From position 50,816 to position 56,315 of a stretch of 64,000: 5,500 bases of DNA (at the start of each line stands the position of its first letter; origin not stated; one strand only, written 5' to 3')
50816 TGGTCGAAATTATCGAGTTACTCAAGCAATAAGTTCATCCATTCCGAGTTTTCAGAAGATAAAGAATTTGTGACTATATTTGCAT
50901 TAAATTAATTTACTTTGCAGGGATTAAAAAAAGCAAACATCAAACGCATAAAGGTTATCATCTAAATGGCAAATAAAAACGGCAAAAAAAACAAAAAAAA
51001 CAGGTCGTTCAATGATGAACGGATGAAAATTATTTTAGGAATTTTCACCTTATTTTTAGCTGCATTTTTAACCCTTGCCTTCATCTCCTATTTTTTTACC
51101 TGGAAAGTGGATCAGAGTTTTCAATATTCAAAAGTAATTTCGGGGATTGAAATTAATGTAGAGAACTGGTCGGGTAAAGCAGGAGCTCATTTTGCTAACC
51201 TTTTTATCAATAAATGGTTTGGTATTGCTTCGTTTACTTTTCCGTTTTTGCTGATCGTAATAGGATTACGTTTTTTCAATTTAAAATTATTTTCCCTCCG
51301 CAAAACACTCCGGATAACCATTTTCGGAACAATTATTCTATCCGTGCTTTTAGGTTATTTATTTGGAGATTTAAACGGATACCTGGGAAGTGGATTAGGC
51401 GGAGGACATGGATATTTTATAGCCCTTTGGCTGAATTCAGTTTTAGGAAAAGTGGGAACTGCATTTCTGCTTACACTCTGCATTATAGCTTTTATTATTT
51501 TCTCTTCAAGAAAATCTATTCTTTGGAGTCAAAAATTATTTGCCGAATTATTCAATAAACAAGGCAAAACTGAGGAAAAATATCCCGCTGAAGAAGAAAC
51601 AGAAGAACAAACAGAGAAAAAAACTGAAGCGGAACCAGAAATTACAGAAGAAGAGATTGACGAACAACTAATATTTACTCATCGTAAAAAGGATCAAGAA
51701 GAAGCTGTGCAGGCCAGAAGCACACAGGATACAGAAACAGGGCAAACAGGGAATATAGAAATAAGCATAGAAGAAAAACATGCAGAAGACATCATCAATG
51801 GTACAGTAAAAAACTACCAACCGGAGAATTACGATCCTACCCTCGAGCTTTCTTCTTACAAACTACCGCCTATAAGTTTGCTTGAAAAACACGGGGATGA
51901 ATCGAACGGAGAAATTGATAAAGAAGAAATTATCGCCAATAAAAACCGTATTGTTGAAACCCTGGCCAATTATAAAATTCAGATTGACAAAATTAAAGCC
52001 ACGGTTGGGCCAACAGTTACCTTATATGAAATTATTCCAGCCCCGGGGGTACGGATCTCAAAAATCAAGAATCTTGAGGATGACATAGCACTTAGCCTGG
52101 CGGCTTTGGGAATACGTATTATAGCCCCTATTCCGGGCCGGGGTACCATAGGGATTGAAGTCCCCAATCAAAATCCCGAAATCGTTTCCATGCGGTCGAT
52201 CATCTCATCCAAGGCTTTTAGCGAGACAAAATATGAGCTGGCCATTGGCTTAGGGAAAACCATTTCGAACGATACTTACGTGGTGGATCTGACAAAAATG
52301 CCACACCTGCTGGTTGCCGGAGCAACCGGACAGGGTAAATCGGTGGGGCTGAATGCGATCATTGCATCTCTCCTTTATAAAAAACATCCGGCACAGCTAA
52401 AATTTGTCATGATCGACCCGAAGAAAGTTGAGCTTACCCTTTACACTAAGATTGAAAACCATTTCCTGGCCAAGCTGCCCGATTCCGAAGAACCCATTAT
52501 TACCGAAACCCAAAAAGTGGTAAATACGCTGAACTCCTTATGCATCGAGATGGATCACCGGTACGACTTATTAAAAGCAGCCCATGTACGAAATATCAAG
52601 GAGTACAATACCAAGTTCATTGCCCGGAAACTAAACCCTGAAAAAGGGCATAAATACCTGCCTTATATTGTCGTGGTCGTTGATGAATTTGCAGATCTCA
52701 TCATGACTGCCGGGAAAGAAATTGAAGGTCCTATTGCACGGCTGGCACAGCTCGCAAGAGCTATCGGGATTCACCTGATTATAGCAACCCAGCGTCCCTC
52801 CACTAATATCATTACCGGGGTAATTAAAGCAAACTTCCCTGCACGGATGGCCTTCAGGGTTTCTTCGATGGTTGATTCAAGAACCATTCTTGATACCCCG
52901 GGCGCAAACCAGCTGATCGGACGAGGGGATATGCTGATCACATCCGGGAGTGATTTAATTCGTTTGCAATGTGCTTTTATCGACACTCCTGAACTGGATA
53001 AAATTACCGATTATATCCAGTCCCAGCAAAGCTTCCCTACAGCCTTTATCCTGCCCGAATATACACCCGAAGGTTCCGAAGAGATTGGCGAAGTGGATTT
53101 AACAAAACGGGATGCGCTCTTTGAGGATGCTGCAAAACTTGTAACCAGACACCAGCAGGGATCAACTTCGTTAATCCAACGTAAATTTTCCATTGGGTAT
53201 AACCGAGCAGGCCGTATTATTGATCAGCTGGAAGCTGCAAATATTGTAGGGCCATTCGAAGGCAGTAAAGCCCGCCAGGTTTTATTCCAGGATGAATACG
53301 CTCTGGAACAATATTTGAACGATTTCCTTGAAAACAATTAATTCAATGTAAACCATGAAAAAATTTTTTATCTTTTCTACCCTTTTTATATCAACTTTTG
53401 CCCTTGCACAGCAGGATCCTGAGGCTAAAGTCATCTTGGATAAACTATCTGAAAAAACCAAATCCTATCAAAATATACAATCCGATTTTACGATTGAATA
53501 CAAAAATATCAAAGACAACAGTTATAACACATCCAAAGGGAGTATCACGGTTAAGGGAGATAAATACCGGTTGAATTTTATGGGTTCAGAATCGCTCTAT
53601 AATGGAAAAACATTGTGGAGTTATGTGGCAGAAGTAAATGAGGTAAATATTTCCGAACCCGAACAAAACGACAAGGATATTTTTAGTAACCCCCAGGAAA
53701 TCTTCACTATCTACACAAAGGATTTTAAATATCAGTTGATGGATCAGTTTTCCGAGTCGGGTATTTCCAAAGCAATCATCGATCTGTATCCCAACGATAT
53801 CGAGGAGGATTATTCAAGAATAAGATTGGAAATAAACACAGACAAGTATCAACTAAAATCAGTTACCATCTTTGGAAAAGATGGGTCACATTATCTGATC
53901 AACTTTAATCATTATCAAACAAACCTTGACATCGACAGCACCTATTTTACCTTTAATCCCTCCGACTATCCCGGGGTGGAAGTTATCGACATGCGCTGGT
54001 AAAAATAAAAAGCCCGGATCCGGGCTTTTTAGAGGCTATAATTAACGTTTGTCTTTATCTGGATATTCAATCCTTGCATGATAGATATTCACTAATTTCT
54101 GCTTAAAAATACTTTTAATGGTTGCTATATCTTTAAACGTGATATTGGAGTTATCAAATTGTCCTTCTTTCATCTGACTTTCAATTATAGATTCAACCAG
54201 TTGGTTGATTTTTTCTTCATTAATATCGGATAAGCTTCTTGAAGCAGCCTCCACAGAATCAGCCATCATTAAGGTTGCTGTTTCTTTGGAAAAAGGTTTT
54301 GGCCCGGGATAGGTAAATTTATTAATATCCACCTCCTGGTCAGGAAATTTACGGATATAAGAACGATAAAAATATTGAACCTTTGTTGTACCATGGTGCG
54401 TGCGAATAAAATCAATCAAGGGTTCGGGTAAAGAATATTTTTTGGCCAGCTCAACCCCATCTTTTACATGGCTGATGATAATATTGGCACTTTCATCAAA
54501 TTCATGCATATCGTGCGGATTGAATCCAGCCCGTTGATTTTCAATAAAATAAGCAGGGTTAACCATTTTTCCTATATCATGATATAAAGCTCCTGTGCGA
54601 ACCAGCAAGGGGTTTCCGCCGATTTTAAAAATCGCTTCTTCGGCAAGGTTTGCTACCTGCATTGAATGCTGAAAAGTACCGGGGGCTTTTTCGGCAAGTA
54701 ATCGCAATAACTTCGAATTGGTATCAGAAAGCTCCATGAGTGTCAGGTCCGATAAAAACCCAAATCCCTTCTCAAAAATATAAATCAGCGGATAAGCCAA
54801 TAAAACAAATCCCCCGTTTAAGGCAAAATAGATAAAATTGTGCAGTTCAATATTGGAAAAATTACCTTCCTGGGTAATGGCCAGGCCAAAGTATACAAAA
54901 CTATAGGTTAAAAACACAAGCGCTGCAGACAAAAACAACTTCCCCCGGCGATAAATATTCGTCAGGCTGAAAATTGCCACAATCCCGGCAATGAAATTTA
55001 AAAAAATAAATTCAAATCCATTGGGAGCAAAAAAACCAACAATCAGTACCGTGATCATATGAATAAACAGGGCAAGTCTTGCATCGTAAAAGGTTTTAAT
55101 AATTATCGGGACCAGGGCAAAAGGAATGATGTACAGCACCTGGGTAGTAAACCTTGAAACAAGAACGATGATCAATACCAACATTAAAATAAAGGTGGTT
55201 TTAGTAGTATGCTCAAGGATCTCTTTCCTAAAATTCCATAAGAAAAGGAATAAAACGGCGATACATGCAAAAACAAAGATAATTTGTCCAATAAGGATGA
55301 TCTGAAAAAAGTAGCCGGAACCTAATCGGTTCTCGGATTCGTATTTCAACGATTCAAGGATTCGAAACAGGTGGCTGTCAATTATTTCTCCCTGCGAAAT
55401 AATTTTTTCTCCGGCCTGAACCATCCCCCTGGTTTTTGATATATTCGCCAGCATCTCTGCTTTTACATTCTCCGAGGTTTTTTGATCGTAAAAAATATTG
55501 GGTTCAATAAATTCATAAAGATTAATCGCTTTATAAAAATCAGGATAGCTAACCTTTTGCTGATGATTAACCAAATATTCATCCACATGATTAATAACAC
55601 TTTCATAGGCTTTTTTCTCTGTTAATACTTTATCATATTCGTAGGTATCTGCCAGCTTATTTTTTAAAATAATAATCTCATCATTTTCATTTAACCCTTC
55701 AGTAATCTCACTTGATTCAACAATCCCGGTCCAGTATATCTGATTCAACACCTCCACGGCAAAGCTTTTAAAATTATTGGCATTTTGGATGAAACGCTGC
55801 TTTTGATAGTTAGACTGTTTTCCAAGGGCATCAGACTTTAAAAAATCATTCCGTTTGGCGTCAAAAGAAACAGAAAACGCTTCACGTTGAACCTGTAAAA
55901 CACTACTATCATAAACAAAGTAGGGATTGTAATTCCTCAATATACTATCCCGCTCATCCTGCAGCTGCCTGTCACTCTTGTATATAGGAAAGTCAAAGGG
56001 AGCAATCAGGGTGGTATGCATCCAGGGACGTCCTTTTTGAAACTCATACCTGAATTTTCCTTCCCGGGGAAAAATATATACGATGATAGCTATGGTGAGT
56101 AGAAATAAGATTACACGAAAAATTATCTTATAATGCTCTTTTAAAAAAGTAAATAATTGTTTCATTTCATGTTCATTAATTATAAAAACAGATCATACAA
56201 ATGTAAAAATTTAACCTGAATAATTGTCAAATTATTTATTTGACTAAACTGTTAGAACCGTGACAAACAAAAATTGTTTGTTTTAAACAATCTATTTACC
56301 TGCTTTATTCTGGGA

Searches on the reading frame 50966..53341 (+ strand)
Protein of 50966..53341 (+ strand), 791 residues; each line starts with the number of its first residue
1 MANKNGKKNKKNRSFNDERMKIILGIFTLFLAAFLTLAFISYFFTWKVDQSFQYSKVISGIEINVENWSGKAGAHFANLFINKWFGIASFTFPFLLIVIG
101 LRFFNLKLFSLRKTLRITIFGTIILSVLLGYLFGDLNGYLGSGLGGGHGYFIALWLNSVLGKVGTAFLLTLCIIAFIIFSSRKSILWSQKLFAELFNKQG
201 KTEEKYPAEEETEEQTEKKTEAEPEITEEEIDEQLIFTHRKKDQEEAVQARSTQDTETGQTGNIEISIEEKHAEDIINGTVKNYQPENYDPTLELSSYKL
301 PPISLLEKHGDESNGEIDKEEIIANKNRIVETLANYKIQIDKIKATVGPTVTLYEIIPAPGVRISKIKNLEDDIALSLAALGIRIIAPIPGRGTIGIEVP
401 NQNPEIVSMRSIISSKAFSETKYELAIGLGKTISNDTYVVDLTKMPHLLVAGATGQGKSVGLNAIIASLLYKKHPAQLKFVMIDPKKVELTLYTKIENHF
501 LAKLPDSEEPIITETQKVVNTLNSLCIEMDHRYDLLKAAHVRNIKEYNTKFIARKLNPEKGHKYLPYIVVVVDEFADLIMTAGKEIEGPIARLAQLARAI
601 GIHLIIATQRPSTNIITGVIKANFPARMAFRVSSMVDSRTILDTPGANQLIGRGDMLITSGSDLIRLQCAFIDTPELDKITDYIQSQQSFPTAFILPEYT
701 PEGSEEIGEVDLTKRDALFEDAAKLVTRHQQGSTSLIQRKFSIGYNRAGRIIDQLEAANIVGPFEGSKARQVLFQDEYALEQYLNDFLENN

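Call 70: search_protein_families(library=pfam, proteins=[window:50966-53341:+], max_evalue=0.00001)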
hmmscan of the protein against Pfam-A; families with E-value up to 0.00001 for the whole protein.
window:50966-53341:+ (791 aa): 4 families
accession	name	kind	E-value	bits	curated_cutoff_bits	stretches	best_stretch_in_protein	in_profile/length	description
PF01580.24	FtsK_SpoIIIE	-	9.8e-58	195.6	24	1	410-612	3-220/221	FtsK/SpoIIIE family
PF17854.6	FtsK_alpha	-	8.3e-32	109.8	22.9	1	300-401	1-101/101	FtsK alpha domain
PF09397.16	FtsK_gamma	-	4.8e-27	93.9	30.6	1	714-774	2-62/63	Ftsk gamma domain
PF13491.11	FtsK_4TM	-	1.6e-18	67.4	23.1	1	19-186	3-164/171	4TM region of DNA translocase FtsK/SpoIIIE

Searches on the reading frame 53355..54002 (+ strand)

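Call 70: search_protein_families(library=pfam, proteins=[window:53355-54002:+], max_evalue=0.00001)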
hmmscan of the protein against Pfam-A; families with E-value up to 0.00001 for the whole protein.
window:53355-54002:+ (215 aa): 2 families
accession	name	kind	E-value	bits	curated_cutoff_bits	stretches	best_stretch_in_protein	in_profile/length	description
PF16584.11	LolA_2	-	4.3e-12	46.6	26.8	1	16-128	3-109/152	Outer membrane lipoprotein carrier protein LolA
PF03548.22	LolA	-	3.2e-08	33.9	23.6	1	40-200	5-164/165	Outer membrane lipoprotein carrier protein LolA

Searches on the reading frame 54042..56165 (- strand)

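Call 70: search_protein_families(library=pfam, proteins=[window:54042-56165:-], max_evalue=0.00001)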
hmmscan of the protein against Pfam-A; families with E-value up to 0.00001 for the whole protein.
window:54042-56165:- (707 aa): 3 families
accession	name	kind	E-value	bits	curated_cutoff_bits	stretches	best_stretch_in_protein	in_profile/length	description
PF07698.17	7TM-7TMR_HD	-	1.4e-32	113.6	29.4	1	290-472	3-190/190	7TM receptor with intracellular HD hydrolase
PF01966.28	HD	-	1.6e-16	61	22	1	497-640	1-115/116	HD domain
PF07697.16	7TMR-HDED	-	4.4e-16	60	27.6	1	51-274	8-221/224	7TM-HD extracellular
